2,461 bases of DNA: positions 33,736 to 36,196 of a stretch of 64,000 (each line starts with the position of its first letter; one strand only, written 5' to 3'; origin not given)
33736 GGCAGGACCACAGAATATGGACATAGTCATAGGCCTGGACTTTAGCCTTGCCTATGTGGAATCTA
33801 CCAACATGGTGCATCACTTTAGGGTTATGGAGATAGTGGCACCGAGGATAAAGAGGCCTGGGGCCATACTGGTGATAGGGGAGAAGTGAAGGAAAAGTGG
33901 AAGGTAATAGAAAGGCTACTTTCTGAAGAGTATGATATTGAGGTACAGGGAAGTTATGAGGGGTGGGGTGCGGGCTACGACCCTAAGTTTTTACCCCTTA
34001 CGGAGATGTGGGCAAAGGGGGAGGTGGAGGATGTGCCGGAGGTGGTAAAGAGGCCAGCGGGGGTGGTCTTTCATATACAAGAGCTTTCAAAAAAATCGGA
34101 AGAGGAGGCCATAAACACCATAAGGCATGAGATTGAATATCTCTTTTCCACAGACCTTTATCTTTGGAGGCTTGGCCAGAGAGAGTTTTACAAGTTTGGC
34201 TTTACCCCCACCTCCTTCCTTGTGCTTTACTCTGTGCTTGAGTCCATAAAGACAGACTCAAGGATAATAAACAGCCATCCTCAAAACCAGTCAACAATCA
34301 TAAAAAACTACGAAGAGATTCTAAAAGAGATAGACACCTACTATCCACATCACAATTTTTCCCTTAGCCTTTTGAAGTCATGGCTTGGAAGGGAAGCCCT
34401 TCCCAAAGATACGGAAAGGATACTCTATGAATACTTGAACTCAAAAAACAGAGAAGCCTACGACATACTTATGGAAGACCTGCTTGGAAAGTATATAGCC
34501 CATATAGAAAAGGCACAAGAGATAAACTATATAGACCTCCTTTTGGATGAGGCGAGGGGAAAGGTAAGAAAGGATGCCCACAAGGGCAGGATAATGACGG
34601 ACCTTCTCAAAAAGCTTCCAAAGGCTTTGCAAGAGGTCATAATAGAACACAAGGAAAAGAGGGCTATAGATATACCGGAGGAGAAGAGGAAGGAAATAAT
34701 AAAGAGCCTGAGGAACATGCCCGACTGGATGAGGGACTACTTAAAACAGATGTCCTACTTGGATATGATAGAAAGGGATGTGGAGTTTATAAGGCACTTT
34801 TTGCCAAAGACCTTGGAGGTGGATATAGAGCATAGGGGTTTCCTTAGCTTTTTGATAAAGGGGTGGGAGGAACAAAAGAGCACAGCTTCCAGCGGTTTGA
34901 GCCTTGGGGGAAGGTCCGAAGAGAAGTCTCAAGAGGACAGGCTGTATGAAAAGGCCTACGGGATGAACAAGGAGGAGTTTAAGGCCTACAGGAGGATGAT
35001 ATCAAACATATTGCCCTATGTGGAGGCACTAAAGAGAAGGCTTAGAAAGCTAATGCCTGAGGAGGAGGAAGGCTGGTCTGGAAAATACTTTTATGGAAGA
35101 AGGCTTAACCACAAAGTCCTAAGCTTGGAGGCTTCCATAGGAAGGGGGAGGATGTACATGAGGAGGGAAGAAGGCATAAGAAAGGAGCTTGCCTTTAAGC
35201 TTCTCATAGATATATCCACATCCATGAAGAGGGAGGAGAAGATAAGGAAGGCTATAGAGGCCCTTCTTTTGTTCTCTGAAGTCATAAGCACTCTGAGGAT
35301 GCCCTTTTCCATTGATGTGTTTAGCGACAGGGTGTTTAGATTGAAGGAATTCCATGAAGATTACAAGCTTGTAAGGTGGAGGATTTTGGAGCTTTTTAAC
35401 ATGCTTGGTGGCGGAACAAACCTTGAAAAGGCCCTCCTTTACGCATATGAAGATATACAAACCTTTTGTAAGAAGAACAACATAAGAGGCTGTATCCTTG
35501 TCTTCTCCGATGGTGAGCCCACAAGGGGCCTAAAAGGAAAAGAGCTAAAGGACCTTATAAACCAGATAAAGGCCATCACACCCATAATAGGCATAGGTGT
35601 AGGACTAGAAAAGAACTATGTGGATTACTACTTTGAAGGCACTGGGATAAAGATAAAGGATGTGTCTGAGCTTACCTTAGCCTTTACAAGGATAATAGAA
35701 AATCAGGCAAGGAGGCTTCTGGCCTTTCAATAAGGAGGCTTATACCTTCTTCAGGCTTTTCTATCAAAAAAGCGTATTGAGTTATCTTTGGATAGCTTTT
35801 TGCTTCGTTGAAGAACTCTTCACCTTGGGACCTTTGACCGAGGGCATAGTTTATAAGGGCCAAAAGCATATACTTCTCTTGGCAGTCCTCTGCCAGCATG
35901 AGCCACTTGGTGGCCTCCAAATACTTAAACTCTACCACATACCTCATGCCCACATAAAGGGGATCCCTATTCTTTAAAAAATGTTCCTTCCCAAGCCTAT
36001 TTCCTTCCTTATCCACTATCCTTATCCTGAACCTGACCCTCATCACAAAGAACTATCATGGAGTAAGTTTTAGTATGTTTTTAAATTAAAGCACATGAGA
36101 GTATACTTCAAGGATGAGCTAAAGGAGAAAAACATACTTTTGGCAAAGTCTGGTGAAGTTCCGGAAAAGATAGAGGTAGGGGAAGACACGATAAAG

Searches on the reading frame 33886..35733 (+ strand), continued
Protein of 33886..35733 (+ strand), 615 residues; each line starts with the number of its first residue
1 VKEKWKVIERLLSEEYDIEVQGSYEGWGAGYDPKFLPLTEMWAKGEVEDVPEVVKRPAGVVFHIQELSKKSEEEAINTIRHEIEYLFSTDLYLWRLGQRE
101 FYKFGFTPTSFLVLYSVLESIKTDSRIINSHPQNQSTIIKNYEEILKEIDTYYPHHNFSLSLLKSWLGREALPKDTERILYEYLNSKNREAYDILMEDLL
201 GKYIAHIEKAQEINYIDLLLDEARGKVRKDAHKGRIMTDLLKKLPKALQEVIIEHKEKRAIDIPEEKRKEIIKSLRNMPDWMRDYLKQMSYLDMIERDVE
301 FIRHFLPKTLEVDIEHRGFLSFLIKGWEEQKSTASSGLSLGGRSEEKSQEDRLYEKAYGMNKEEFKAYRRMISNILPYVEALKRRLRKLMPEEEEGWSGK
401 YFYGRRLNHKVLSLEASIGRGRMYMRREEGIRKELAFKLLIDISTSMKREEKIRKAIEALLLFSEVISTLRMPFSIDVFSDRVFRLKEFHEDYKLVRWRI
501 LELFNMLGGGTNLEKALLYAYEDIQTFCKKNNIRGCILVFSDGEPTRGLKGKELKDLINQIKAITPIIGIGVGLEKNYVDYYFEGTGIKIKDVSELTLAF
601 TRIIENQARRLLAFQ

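Call 56: search_protein_families(library=pfam, proteins=[P0209, P0212, P0214, P0216, P0224, P0255, P0205, P0263, P0231, P0217], max_evalue=0.001)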
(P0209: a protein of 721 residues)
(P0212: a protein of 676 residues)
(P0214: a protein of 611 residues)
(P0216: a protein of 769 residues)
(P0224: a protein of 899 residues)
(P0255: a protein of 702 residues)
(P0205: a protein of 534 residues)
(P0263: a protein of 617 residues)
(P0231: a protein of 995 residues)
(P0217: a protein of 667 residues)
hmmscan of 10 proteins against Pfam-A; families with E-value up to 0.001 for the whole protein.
P0209 (721 aa): 3 families
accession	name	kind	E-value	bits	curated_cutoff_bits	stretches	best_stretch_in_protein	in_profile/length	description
PF00092.34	VWA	-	1.8e-07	32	23.8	1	539-683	4-146/174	von Willebrand factor type A domain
PF13519.12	VWA_2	-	2.1e-07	32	27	1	539-643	3-106/107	von Willebrand factor type A domain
PF11775.14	CobT_C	-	9.3e-05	22.6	21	0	536-584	14-61/220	Cobalamin biosynthesis protein CobT VWA domain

P0212 (676 aa): 4 families
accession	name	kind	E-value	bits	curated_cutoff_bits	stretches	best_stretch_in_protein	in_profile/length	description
PF13519.12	VWA_2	-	3.6e-09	37.7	27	1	495-599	3-107/107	von Willebrand factor type A domain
PF00092.34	VWA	-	5.7e-09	36.9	23.8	1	495-604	4-120/174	von Willebrand factor type A domain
PF11775.14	CobT_C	-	1.2e-07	32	21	1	481-536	3-58/220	Cobalamin biosynthesis protein CobT VWA domain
PF05762.20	VWA_CoxE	-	7.9e-05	22.6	26.4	1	459-599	23-160/222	VWA domain containing CoxE-like protein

P0214 (611 aa): 2 families
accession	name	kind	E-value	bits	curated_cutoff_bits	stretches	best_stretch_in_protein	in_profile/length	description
PF11775.14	CobT_C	-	2e-07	31.3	21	1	416-469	5-58/220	Cobalamin biosynthesis protein CobT VWA domain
PF00092.34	VWA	-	0.0002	22.1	23.8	1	428-541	4-117/174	von Willebrand factor type A domain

P0216 (769 aa): 4 families
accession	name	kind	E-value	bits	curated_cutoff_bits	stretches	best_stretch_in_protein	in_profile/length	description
PF00092.34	VWA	-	3.8e-07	30.9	23.8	1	582-747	2-168/174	von Willebrand factor type A domain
PF13519.12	VWA_2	-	9.1e-07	29.9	27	1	583-692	2-106/107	von Willebrand factor type A domain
PF11775.14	CobT_C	-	1.9e-06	28.1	21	1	580-627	13-60/220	Cobalamin biosynthesis protein CobT VWA domain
PF18215.6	Rtt106_N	-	0.00089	19.2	26.3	0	372-392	3-23/45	Histone chaperone Rtt106 N-terminal domain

P0224 (899 aa): 1 family
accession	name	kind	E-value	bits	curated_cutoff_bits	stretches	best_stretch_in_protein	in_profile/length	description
PF13519.12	VWA_2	-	8.3e-05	23.6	27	0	710-819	2-106/107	von Willebrand factor type A domain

P0255 (702 aa): 2 families
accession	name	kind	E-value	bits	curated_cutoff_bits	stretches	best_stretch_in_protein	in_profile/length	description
PF13519.12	VWA_2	-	1.3e-09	39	27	1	516-624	1-107/107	von Willebrand factor type A domain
PF00092.34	VWA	-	9.2e-08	32.9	23.8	1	515-646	1-135/174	von Willebrand factor type A domain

P0205 (534 aa): 1 family
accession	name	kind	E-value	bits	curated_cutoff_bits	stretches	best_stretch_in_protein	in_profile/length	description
PF00092.34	VWA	-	1.6e-05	25.7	23.8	1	422-496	69-144/174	von Willebrand factor type A domain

P0263 (617 aa): 4 families
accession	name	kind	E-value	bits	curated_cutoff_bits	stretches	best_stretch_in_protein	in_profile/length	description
PF11775.14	CobT_C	-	2.7e-12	47.2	21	1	436-491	4-59/220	Cobalamin biosynthesis protein CobT VWA domain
PF13768.12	VWA_3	-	2.8e-06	27.9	27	1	449-583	5-137/155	von Willebrand factor type A domain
PF13519.12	VWA_2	-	4.5e-05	24.5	27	1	449-551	3-107/107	von Willebrand factor type A domain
PF00092.34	VWA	-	0.00018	22.2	23.8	1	449-578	4-140/174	von Willebrand factor type A domain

P0231 (995 aa): 1 family
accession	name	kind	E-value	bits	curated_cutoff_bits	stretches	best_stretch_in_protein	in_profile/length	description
PF13519.12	VWA_2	-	4.9e-06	27.6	27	1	804-914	3-106/107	von Willebrand factor type A domain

P0217 (667 aa): 2 families
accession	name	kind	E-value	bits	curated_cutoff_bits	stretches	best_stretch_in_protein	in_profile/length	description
PF11775.14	CobT_C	-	2.9e-10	40.6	21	1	464-520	2-58/220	Cobalamin biosynthesis protein CobT VWA domain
PF00092.34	VWA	-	0.00058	20.6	23.8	0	479-622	4-141/174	von Willebrand factor type A domain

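Call 57: find_encoding_contigs(protein=P0212, flank=6000, max_places=2)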
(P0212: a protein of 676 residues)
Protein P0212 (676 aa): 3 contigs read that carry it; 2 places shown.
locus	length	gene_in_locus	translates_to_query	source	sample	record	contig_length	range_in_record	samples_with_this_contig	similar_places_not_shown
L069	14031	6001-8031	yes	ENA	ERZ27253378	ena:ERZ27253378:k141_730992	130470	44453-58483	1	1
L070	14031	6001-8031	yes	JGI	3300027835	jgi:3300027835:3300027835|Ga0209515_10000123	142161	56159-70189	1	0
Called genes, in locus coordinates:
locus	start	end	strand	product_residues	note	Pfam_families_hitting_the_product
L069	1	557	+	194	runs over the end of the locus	-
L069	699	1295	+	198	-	-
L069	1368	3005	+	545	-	-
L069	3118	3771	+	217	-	PF04127:DFP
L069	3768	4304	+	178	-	PF02441:Flavoprotein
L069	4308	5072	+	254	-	PF05742:TANGO2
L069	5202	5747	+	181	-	PF07690:MFS_1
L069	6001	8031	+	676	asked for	PF11775:CobT_C (weak), PF00092:VWA, PF13519:VWA_2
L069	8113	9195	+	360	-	-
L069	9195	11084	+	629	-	PF07728:AAA_5, PF13401:AAA_22 (weak)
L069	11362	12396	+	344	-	-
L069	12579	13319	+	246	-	-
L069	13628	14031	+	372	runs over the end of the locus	-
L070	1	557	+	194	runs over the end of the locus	-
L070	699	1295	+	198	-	-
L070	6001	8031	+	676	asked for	PF11775:CobT_C (weak), PF00092:VWA, PF13519:VWA_2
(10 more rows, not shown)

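Call 58: find_encoding_contigs(protein=P0214, flank=6000, max_places=2)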
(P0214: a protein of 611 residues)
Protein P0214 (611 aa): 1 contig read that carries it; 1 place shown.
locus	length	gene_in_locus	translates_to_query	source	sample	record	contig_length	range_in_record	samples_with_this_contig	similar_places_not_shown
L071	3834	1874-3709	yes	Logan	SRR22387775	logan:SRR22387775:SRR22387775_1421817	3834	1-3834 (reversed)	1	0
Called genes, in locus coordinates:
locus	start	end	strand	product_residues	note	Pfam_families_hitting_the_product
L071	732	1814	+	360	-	PF00078:RVT_1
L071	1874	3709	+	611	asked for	PF11775:CobT_C (faint)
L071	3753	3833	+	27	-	?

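Call 66: find_encoding_contigs(protein=P0040, flank=6000, max_places=1)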
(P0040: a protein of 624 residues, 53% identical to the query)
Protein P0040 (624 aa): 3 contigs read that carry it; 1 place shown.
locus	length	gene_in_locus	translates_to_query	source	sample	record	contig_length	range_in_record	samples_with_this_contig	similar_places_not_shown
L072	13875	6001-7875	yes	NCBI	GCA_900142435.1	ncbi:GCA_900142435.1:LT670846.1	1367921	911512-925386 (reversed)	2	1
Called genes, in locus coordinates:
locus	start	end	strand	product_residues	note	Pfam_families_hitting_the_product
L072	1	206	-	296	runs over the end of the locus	PF00210:Ferritin, PF02915:Rubrerythrin (weak), PF03232:COQ7 (faint), PF12902:Ferritin-like, PF05067:Mn_catalase (faint), PF00210:Ferritin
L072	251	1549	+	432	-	PF05958:tRNA_U5-meth_tr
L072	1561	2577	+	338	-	PF01118:Semialdhyde_dh, PF02774:Semialdhyde_dhC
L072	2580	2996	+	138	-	PF01398:JAB, PF14464:Prok-JAB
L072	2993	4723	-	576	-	PF01612:DNA_pol_A_exo1, PF00476:DNA_pol_A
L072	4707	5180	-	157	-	PF00583:Acetyltransf_1, PF13673:Acetyltransf_10, PF13508:Acetyltransf_7, PF14542:Acetyltransf_CG (weak)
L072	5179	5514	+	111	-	-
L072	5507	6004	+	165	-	PF01066:CDP-OH_P_transf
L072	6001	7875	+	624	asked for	PF00092:VWA, PF13519:VWA_2 (weak)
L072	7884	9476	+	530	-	PF00389:2-Hacid_dh, PF02826:2-Hacid_dh_C, PF03446:NAD_binding_2 (weak), PF19304:PGDH_inter, PF01842:ACT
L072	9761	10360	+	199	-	-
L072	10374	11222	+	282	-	-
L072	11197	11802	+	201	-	PF01206:TusA, PF11823:Se_S_carrier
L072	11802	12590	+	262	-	PF00218:IGPS, PF01729:QRPTase_C (weak)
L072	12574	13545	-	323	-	PF00890:FAD_binding_2 (faint), PF01134:GIDA (faint), PF01266:DAO (faint), PF07992:Pyr_redox_2, PF12831:FAD_oxidored (weak), PF13738:Pyr_redox_3, PF00070:Pyr_redox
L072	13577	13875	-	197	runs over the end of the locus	PF00578:AhpC-TSA, PF08534:Redoxin, PF10417:1-cysPrx_C (weak)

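Call 79: search_protein_families(library=padloc, proteins=[window:33886-35733:+], max_evalue=0.01)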
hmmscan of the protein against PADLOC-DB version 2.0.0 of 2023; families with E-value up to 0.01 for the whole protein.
window:33886-35733:+ (615 aa): 0 families

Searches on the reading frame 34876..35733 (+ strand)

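Call 78: search_protein_families(library=pfam, proteins=[window:34876-35733:+], max_evalue=10)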
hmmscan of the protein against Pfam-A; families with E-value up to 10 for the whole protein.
window:34876-35733:+ (285 aa): 3 families
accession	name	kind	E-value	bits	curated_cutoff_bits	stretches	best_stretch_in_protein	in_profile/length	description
PF13519.12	VWA_2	-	8.1e-09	36.5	27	1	109-214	3-107/107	von Willebrand factor type A domain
PF00092.34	VWA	-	5.6e-08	33.6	23.8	1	109-244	4-141/174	von Willebrand factor type A domain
PF05762.20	VWA_CoxE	-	3.7e-05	23.7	26.4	1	92-218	44-164/222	VWA domain containing CoxE-like protein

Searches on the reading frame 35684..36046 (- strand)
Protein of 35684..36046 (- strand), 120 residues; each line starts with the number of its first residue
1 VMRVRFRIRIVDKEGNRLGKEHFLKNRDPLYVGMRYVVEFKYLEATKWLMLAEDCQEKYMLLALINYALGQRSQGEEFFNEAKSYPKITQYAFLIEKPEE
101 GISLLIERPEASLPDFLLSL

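Call 3: search_protein_families(library=pfam, proteins=[window:35684-36046:-], max_evalue=0.01)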
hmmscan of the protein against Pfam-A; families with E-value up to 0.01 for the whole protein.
window:35684-36046:- (120 aa): 0 families

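Call 4: search_protein_families(library=ncbifam, proteins=[window:35684-36046:-], max_evalue=0.01)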
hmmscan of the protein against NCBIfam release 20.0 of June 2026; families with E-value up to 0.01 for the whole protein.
window:35684-36046:- (120 aa): 1 family
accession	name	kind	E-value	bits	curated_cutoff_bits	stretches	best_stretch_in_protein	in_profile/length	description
TIGR00540.1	TPR_hemY_coli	hypoth_equivalog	0.0092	14.8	142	0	13-85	278-348/385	heme biosynthesis-associated TPR protein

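Call 79: search_protein_families(library=padloc, proteins=[window:35684-36046:-], max_evalue=0.01)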
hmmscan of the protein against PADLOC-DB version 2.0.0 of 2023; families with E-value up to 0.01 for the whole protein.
window:35684-36046:- (120 aa): 0 families
